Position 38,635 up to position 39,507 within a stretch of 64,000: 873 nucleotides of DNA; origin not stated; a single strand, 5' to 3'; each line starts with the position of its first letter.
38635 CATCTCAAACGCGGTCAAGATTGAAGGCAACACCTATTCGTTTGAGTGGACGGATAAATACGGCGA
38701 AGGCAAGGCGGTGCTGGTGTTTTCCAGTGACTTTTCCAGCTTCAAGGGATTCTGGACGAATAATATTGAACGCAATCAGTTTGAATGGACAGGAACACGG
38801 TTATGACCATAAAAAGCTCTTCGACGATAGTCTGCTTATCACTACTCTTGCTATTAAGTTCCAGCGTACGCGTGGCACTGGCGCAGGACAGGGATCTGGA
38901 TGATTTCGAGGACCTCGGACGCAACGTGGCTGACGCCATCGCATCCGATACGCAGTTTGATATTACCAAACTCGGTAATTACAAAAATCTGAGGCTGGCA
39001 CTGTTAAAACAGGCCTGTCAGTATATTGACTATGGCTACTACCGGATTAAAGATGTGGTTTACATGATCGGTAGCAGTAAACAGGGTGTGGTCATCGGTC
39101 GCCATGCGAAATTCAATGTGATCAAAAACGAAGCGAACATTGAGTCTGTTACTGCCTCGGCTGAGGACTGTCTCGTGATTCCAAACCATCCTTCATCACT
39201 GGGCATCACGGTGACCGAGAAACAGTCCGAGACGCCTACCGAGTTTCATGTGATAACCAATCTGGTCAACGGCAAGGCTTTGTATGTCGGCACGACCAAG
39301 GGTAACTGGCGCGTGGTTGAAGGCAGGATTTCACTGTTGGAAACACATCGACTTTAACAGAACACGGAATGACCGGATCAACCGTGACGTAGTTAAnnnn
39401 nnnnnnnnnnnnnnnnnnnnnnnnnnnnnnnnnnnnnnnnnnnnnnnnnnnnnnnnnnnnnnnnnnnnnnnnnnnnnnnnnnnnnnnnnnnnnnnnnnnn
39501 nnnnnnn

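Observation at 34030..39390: Low-GC accessory islet between marC and folA carrying parDE plus a run of unannotatable genes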

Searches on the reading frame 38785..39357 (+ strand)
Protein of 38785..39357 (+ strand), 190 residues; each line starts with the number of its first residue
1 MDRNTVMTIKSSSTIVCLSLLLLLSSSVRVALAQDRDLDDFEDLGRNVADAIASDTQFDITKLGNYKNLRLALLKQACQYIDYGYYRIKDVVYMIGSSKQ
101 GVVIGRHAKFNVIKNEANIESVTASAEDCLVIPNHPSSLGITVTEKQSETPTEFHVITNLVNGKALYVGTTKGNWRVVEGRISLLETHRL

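Call 3: search_protein_families(library=pfam, proteins=[window:38785-39357:+], max_evalue=0.1)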
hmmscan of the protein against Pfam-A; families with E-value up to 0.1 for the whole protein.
window:38785-39357:+ (190 aa): 0 families

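Call 4: search_protein_families(library=padloc, proteins=[window:38785-39357:+], max_evalue=0.1)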
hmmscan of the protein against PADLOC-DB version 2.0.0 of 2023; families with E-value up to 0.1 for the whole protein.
window:38785-39357:+ (190 aa): 0 families

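Call 5: search_protein_families(library=ncbifam, proteins=[window:38785-39357:+], max_evalue=0.1)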
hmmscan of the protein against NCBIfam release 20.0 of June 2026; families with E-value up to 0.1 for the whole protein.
window:38785-39357:+ (190 aa): 0 families

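Call 13: search_protein_families(library=phrogs, proteins=[window:38785-39357:+], max_evalue=0.1)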
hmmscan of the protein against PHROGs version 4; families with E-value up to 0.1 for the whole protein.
window:38785-39357:+ (190 aa): 0 families

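Call 68: search_solved_structures(query=window:38785-39357:+, max_evalue=10)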
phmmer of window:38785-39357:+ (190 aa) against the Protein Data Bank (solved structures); distinct sequences matched with E-value up to 10: 2.
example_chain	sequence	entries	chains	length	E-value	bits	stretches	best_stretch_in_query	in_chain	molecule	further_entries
1ze3_D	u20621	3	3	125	0.92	12.6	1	77-130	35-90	Outer membrane usher protein fimD | Outer membrane usher protein FimD, N-terminal domain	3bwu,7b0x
1zdx_A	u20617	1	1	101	1.4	12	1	80-131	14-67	Outer membrane usher protein fimD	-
